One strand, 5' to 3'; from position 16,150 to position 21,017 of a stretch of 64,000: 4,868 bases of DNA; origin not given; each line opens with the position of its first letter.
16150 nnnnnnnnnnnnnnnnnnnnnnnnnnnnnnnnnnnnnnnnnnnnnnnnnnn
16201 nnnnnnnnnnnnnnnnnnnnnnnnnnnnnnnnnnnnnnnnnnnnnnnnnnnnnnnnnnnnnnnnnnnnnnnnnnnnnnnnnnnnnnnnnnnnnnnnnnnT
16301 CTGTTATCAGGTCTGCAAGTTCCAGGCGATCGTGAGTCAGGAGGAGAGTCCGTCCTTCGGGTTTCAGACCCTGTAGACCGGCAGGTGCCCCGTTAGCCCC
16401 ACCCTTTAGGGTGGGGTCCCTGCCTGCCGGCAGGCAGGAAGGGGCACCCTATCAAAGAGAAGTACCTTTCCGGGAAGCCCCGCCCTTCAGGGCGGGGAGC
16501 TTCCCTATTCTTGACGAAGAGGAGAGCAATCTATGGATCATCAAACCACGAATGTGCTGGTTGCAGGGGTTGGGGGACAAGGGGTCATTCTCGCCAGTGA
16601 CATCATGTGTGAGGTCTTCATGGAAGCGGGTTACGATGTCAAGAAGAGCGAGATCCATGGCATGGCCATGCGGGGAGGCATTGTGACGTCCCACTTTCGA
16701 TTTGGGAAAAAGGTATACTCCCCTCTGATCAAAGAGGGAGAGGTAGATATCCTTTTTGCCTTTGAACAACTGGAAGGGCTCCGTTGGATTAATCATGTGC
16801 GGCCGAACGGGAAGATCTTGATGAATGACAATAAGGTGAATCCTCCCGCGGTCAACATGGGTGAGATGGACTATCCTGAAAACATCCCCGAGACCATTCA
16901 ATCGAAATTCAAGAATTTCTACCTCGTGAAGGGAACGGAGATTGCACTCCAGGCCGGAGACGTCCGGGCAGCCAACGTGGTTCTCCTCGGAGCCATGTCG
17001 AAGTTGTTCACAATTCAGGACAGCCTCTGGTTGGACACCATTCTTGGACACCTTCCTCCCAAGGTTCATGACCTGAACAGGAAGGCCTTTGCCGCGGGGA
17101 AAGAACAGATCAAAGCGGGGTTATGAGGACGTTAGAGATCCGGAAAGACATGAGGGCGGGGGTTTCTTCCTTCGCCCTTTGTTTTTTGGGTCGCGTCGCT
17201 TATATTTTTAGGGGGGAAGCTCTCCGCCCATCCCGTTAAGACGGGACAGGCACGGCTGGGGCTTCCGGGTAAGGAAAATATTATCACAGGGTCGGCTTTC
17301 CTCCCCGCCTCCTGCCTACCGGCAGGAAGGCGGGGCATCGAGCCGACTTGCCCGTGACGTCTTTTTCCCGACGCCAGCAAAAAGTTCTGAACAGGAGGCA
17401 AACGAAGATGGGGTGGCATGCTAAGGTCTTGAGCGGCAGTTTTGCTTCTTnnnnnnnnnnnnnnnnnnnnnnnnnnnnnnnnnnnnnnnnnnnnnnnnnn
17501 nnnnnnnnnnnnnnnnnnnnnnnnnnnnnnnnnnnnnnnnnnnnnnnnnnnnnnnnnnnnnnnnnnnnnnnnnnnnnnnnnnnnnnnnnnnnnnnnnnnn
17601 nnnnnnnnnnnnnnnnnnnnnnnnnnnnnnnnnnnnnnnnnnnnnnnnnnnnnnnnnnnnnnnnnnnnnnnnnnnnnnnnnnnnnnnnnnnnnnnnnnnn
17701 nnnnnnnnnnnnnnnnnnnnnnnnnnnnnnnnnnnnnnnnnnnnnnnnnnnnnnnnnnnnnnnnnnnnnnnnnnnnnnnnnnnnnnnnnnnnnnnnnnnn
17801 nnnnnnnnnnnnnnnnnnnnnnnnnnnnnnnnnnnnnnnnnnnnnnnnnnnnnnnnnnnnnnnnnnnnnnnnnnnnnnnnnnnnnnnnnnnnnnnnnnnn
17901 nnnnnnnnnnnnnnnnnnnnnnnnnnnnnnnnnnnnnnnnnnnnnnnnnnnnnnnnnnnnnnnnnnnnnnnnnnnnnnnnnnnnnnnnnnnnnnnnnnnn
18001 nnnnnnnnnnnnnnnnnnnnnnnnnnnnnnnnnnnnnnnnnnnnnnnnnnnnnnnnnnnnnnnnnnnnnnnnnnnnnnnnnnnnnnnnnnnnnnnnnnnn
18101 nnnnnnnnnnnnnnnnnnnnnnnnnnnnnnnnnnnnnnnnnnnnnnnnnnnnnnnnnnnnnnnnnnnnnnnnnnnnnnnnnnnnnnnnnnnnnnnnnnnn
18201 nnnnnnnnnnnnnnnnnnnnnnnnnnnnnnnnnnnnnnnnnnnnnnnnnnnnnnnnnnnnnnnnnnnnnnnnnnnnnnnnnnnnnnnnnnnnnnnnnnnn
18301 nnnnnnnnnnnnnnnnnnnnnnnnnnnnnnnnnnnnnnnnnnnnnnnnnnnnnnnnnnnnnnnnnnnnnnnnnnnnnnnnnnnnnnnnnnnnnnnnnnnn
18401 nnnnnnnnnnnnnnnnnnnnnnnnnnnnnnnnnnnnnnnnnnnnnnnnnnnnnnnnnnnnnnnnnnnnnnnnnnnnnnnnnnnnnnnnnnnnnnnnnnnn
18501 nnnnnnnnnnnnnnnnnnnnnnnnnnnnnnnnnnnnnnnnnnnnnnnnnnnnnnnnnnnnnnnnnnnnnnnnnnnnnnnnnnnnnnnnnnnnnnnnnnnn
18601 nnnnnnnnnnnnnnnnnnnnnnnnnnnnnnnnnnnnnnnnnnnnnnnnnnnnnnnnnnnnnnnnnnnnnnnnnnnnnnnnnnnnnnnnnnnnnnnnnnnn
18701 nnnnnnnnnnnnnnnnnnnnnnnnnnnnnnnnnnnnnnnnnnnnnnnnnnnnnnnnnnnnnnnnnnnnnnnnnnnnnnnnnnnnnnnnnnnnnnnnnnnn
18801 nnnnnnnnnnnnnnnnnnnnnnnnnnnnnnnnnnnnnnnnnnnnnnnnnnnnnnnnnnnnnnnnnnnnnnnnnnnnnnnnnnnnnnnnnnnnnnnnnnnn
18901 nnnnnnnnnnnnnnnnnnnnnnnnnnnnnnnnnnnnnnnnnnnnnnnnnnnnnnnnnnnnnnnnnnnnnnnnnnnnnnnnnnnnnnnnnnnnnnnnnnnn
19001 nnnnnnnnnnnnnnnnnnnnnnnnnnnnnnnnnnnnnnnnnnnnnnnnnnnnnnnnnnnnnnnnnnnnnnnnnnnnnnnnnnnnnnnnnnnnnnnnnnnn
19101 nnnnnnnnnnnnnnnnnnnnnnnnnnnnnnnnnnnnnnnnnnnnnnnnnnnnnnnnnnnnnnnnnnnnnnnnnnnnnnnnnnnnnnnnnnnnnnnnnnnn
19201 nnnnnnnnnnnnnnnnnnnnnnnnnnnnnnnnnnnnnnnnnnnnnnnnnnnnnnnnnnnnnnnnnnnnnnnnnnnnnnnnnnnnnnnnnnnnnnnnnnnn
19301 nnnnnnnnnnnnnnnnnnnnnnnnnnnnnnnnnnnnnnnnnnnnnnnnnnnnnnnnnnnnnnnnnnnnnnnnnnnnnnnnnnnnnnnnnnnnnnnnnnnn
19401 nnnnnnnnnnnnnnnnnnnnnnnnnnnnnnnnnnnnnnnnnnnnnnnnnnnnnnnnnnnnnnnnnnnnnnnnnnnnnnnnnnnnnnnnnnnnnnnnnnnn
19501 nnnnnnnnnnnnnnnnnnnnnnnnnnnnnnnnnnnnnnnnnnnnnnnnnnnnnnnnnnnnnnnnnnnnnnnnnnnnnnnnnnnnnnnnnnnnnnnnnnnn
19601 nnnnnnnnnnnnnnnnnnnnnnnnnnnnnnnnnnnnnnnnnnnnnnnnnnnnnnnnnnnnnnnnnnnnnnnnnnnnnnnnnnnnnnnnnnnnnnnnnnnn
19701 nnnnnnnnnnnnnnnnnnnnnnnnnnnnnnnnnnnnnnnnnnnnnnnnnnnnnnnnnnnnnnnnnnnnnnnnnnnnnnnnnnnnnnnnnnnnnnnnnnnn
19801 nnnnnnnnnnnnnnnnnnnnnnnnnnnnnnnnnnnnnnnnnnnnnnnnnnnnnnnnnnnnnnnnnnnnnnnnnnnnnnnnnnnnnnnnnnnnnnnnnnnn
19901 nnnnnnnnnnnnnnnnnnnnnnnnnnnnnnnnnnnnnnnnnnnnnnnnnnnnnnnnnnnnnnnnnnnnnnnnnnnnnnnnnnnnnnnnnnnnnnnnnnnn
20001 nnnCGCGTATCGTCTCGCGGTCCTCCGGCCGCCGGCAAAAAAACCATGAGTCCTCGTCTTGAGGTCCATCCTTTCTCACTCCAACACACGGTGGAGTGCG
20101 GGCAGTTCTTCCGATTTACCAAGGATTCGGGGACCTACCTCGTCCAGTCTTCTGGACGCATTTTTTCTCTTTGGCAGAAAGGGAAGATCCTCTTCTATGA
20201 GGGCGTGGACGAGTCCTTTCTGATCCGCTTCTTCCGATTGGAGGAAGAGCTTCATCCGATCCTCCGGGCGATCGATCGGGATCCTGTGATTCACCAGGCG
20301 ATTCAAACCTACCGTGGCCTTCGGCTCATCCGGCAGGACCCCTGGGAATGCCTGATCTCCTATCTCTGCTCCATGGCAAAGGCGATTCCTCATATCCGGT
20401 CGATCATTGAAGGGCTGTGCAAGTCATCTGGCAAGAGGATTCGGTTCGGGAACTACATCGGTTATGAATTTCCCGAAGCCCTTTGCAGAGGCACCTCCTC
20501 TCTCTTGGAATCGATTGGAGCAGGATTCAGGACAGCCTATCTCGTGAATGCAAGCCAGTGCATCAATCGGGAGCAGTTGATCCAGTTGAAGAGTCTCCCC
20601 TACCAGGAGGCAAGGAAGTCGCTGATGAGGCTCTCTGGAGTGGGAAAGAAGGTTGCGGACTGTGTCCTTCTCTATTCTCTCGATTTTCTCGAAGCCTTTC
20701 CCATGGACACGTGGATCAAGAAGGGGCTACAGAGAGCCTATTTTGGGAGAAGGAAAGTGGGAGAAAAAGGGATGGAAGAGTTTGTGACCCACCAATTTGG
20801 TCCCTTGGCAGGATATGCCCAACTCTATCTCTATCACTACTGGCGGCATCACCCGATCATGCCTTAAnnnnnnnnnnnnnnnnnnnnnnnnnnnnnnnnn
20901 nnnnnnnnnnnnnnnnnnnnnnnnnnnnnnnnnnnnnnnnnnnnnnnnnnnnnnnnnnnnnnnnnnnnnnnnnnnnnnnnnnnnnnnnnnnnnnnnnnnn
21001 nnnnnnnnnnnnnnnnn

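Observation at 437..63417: Unrecognised two-hairpin intergenic repeat family at very high density (18 copies in 64 kb)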

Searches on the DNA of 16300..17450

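Call 36: search_rna_families(source=window, start=16300, end=17450, threshold=evalue, max_evalue=10)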
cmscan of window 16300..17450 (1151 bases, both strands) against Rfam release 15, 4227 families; matches with E-value up to 10: 14.
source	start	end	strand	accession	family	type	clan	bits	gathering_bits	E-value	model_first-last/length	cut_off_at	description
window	16418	16510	+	RF00062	HgcC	Gene;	-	23.5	50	0.0051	1-130/130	no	HgcC family RNA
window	16382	16498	+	RF02656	sot0042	Gene; sRNA;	-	21.7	88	0.0031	1-174/174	no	Sense overlapping transcript RNA 0042 (sot)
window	17289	17349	+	RF02027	MIR2907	Gene; miRNA;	-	21.7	60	0.21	1-65/65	no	MIR2907 microRNA precursor family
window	16404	16511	+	RF01772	rnk_pseudo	Cis-reg; leader;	-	21.7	55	0.53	1-108/108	no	Pseudomonas rnk leader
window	16809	16849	+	RF03904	MIR7991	Gene; miRNA;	-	20.5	58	0.25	1-47/47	no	MIR7991 microRNA precursor family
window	16380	16461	+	RF02974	Fibro-purF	Cis-reg;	-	19.4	60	0.1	1-75/75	no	Fibro-purF RNA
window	16801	16853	+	RF01651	ceN69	Gene; snRNA; snoRNA; CD-box;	-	16.8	45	4.3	1-107/107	no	Caenorhabditis snoRNA ceN69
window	16479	16496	+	RF01322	CRISPR-DR9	Gene; CRISPR;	-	16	45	2.8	7-24/37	no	CRISPR RNA direct repeat element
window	17291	17347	+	RF03974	MIR838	Gene; miRNA;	-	16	190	5.1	1-170/170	no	MIR838 microRNA precursor family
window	17289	17349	+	RF04281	mir-8791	Gene; miRNA;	CL00146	15.5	85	8.7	1-77/77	no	mir-8791 microRNA precursor family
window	16467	16516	+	RF02136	HTT-AS1_3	Gene; lncRNA;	-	15.3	70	3.9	1-60/60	no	HTT antisense RNA 1 conserved region 3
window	16397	16416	+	RF00062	HgcC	Gene;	-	13.5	50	2.6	88-107/130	no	HgcC family RNA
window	16715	16735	-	RF00080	Manganese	Cis-reg; riboswitch;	-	10.3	45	2.8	1-177/177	no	Manganese Mn2+ riboswitch aptamer (yybP-ykoY)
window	17153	17178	+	RF00084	CsrC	Gene; sRNA;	CL00106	9.2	61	5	214-239/255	no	CsrC RNA family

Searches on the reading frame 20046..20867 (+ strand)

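Call 37: search_protein_families(library=pfam, proteins=[window:20046-20867:+], max_evalue=0.001)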
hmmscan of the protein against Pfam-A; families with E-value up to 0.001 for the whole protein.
window:20046-20867:+ (273 aa): 1 family
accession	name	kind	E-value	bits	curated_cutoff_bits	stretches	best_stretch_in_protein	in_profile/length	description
PF07934.18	OGG_N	-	3.7e-16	59.8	23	1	7-103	6-115/115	8-oxoguanine DNA glycosylase, N-terminal domain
